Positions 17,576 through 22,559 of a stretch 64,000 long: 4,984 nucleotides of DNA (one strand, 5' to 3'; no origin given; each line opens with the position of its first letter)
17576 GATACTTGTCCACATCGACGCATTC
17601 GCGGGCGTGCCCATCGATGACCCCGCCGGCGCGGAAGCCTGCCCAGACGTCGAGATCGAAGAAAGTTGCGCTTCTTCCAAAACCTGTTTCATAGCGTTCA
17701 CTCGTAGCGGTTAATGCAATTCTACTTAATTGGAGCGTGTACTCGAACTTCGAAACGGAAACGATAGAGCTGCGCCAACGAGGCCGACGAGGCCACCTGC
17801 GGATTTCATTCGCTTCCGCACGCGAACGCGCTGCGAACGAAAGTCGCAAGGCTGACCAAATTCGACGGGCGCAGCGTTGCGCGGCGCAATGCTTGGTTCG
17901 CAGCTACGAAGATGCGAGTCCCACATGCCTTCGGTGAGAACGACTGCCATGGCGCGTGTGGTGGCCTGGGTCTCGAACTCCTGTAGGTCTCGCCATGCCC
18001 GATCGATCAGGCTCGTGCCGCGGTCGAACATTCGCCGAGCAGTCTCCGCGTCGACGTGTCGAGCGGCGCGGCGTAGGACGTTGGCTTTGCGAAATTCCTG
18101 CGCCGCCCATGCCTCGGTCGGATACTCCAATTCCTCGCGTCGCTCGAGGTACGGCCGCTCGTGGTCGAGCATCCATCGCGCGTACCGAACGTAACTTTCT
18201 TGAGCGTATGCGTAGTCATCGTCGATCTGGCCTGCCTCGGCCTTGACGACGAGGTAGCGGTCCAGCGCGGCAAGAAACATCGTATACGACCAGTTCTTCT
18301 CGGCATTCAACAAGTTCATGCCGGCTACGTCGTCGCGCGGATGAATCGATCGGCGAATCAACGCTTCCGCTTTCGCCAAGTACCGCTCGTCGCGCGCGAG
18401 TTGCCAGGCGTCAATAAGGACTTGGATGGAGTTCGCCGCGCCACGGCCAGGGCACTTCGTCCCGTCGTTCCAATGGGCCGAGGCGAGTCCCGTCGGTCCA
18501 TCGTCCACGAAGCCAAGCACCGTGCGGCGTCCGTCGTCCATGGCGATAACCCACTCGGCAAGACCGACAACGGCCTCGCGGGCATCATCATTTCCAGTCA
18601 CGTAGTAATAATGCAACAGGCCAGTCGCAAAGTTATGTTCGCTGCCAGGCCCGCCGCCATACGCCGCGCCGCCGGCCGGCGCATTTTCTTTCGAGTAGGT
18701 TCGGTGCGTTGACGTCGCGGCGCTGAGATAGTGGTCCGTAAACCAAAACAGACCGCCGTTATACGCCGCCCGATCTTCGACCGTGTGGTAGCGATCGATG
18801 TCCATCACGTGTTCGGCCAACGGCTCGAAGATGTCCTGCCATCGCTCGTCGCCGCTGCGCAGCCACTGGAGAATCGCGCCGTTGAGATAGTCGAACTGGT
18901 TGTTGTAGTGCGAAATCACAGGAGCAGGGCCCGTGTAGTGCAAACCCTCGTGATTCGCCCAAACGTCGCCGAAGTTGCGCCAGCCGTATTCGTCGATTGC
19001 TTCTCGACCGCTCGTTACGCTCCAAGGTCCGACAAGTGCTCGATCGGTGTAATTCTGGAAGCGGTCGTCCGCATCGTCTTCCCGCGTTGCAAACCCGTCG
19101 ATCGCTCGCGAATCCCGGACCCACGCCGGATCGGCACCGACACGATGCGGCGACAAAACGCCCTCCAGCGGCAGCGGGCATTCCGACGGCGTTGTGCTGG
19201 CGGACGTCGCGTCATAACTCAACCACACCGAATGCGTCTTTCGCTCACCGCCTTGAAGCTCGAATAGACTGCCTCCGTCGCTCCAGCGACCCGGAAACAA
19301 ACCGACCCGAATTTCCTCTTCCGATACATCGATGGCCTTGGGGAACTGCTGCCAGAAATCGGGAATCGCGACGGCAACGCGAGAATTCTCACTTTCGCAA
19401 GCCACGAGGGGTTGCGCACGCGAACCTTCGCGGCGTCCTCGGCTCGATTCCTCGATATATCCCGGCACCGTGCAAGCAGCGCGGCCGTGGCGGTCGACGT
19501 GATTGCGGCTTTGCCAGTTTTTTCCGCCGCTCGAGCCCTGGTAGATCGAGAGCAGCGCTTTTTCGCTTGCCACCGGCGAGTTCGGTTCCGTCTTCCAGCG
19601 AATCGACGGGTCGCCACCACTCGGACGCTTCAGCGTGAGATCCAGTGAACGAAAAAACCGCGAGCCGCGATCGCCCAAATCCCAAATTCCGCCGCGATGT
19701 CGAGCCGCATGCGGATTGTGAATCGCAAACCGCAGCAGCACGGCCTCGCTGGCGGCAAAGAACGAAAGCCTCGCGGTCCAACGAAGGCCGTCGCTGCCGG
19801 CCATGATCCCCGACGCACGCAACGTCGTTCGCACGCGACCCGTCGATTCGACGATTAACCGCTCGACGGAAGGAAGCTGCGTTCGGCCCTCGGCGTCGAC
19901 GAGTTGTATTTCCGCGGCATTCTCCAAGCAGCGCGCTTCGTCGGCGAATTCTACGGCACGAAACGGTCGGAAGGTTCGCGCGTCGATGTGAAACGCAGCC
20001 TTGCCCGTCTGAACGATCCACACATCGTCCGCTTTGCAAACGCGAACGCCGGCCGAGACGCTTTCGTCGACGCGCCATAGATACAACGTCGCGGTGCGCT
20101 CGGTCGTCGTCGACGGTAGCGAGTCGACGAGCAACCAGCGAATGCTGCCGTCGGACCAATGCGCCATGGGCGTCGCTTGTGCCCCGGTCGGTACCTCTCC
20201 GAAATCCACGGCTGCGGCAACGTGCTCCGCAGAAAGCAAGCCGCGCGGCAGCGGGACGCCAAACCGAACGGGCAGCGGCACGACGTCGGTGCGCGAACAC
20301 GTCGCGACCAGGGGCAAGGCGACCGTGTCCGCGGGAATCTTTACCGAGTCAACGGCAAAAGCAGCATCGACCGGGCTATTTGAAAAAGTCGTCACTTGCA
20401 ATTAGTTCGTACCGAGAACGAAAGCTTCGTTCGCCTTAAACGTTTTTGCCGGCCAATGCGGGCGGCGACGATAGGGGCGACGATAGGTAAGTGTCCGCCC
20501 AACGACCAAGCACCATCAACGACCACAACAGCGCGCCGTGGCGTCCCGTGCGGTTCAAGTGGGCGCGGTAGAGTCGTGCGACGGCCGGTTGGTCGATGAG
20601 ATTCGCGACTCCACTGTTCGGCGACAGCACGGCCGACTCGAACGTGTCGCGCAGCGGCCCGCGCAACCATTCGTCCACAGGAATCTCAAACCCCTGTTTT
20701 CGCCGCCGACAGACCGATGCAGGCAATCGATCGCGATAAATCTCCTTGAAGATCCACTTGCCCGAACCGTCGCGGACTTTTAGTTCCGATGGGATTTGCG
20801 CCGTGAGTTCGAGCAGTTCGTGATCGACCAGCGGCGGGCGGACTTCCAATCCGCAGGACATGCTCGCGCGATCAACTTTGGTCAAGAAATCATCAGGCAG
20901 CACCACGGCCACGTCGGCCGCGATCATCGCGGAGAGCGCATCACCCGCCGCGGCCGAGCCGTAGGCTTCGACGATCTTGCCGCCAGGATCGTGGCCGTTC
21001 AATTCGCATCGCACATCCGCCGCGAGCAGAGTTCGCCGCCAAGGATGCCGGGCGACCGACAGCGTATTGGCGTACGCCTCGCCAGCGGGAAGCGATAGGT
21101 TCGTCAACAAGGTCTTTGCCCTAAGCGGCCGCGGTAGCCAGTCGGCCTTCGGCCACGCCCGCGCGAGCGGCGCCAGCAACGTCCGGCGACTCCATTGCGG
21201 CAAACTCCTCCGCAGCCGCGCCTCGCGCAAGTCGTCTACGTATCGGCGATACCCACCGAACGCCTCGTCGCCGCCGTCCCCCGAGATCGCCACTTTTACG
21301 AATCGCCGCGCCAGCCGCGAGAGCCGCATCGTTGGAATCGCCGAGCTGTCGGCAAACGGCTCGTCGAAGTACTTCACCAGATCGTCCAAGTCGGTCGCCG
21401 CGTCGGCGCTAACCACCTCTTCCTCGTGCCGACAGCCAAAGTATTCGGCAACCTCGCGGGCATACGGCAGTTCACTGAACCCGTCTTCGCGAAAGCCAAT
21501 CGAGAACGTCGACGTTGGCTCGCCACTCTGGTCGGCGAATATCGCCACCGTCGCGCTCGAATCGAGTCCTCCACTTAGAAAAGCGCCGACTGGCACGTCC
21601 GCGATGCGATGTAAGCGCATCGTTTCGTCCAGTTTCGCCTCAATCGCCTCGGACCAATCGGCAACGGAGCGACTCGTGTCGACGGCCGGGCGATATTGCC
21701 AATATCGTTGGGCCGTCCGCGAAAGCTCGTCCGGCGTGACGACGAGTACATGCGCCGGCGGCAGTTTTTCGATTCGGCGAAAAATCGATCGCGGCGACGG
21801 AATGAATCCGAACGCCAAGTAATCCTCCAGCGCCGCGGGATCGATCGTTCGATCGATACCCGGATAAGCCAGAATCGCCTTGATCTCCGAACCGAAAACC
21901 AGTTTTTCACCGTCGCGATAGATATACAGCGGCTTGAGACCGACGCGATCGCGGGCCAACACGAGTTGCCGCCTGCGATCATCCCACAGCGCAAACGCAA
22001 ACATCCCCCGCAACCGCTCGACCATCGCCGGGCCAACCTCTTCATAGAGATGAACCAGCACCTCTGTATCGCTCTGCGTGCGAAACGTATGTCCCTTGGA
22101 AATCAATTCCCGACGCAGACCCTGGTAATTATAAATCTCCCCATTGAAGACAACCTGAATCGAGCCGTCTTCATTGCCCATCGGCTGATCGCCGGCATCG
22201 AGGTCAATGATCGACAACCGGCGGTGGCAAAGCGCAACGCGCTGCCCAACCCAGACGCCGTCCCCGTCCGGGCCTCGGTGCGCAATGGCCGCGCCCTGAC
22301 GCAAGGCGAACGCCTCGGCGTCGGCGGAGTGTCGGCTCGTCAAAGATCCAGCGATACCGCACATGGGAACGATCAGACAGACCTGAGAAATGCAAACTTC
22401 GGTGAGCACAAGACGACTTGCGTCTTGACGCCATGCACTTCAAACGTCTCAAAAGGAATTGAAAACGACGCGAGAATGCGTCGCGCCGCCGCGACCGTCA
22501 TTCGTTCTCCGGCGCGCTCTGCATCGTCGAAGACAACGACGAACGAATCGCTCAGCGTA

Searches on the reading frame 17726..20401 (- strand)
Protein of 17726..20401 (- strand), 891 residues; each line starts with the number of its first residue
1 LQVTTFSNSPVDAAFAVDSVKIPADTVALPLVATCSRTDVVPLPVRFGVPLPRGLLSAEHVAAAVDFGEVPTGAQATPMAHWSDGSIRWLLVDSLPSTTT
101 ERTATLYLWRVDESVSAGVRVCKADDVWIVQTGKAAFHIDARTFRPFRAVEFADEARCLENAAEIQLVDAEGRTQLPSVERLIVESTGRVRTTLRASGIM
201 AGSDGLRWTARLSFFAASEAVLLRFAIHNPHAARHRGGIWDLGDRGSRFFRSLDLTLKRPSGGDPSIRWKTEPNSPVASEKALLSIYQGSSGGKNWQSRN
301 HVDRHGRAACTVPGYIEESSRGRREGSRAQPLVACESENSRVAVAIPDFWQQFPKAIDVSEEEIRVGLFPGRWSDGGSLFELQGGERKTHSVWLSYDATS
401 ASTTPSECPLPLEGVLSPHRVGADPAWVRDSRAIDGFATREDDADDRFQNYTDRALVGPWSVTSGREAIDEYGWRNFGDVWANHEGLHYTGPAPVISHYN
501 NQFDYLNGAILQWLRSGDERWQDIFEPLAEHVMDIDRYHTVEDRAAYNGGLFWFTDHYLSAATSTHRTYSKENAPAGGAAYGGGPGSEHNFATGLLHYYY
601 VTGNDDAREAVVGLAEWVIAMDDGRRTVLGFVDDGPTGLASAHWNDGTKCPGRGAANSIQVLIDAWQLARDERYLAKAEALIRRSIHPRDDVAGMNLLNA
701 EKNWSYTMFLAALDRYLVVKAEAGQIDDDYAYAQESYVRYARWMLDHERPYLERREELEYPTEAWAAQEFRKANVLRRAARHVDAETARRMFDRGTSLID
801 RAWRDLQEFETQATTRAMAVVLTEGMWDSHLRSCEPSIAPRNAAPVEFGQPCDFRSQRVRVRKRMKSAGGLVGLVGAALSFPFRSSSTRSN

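Call 45: search_protein_families(library=pfam, proteins=[window:17726-20401:-], max_evalue=0.00001)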
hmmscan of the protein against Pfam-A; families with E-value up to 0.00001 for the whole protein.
window:17726-20401:- (891 aa): 2 families
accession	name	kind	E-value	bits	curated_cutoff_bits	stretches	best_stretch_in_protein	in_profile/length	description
PF21345.3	PcRGLX_2nd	-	6.1e-07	29.2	23.5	0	325-362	241-278/360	PcRGLX-like protein central beta sandwich domain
PF19501.5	PcRGLX_1st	-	4.6e-06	26.8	22.1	0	44-89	18-63/83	PcRGLX-like N-terminal RIFT barrel domain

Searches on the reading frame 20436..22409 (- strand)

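Call 45: search_protein_families(library=pfam, proteins=[window:20436-22409:-], max_evalue=0.00001)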
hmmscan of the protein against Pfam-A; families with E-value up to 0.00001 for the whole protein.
window:20436-22409:- (657 aa): 3 families
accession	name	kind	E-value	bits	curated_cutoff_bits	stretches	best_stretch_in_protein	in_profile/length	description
PF00733.27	Asn_synthase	-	1e-93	315.3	21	1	256-637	2-352/354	Asparagine synthase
PF13537.11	GATase_7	-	4e-50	169.4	25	1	62-181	1-123/123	Glutamine amidotransferase domain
PF13522.11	GATase_6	-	1.6e-47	161.2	27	1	47-175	1-130/130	Glutamine amidotransferase domain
